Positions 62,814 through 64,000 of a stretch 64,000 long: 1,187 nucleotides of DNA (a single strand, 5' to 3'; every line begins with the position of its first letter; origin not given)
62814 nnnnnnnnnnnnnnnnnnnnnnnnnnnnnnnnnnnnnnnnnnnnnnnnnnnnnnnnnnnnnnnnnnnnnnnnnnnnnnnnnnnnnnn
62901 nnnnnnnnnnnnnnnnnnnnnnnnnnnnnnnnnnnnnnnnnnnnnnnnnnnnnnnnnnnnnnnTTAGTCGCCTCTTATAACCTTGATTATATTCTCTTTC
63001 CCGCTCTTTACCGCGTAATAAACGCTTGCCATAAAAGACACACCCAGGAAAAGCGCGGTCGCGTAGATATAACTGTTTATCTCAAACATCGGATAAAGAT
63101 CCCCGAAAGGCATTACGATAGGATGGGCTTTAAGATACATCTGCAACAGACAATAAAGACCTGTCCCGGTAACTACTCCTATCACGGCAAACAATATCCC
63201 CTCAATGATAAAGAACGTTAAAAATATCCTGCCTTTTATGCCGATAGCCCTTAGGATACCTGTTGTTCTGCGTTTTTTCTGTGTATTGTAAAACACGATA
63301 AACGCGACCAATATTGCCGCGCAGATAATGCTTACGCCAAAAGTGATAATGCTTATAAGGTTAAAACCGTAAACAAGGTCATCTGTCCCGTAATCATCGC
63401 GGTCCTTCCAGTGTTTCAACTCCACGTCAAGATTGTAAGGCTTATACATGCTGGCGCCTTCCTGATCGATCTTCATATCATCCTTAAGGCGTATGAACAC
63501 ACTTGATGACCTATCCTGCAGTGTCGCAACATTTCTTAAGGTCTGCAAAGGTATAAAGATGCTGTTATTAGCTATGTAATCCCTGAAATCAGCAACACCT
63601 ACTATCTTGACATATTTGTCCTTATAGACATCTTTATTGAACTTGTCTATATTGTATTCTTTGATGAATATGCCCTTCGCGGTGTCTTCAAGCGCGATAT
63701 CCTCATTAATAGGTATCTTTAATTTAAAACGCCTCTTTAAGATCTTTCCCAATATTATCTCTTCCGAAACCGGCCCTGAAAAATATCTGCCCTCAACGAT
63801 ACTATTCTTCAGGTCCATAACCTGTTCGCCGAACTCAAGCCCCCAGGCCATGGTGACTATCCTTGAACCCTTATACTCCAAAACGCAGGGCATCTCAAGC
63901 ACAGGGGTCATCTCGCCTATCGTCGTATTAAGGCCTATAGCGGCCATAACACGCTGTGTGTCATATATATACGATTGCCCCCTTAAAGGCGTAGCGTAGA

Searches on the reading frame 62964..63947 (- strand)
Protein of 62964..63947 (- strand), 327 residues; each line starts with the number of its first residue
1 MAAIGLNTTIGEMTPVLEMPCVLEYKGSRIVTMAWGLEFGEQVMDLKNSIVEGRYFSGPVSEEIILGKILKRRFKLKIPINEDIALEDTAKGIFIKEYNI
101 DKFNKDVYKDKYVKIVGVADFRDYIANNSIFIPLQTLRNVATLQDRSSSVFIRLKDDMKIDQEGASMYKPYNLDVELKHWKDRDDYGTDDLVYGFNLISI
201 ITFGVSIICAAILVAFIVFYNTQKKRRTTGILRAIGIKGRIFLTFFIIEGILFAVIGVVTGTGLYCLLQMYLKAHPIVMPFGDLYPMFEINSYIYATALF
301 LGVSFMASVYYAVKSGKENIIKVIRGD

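Call 3: search_protein_families(library=pfam, proteins=[window:62964-63947:-], max_evalue=0.01)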
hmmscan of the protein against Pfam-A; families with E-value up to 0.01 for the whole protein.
window:62964-63947:- (327 aa): 1 family
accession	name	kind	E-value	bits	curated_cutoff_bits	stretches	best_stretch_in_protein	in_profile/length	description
PF02687.27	FtsX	-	2e-10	41.2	25.5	1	201-319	2-119/120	FtsX-like permease C-terminal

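Call 54: search_protein_families(library=ncbifam, proteins=[window:62964-63947:-], max_evalue=0.00001)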
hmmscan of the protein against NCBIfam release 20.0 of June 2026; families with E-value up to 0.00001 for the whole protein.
window:62964-63947:- (327 aa): 4 families
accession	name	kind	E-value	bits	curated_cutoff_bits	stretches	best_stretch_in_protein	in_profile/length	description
TIGR02212.1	lolCE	equivalog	3.1e-11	42.9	362.45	1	43-274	123-344/411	lipoprotein-releasing ABC transporter permease subunit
NF008357.0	PRK11146.1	exception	1.7e-07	30.4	439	1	109-272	183-345/414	lipoprotein-releasing ABC transporter permease subunit LolE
NF038346.1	FtsX_actino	exception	1.7e-06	27.7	250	1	194-278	178-262/308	permease-like cell division protein FtsX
TIGR02213.1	lolE_release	exception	2.7e-06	26.5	540.35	1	109-271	180-341/411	lipoprotein-releasing ABC transporter permease subunit LolE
